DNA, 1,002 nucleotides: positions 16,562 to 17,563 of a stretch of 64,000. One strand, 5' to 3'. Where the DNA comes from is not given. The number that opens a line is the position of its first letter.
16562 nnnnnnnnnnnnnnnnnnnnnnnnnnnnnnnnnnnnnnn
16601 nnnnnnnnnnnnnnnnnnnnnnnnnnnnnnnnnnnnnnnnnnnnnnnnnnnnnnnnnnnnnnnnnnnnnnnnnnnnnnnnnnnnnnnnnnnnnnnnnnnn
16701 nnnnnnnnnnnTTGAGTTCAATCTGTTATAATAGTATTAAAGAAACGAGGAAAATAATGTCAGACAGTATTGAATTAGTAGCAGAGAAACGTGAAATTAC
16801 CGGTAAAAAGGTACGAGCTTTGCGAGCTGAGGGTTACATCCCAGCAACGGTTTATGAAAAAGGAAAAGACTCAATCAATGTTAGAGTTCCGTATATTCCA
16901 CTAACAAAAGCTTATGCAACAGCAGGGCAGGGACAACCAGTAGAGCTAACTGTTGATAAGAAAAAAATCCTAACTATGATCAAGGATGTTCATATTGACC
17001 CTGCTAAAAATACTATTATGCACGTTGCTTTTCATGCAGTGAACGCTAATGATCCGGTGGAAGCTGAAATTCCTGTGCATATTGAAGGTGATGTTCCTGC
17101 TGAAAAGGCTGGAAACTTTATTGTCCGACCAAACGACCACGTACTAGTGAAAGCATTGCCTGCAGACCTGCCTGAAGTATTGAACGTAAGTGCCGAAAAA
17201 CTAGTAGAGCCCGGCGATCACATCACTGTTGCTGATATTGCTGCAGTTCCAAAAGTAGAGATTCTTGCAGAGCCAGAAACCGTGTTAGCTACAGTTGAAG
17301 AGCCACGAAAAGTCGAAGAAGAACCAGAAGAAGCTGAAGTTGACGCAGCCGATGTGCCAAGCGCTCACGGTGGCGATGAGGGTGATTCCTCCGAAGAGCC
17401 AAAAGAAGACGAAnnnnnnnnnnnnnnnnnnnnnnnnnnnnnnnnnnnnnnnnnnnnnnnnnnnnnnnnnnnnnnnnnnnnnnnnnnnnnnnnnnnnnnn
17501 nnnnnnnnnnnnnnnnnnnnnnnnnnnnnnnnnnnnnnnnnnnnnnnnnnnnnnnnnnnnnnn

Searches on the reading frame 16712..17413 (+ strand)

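Call 98: search_protein_families(library=pfam, max_evalue=0.001, proteins=[window:16712-17413:+])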
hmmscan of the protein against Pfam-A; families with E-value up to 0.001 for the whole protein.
window:16712-17413:+ (234 aa): 2 families
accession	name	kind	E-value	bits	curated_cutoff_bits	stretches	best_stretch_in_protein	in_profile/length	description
PF01386.24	Ribosomal_L25p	-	3.5e-18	66.3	23.6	1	22-107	1-82/82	Ribosomal L25p family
PF14693.11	Ribosomal_TL5_C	-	1.1e-15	58.2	27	1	116-199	2-84/84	Ribosomal protein TL5, C-terminal domain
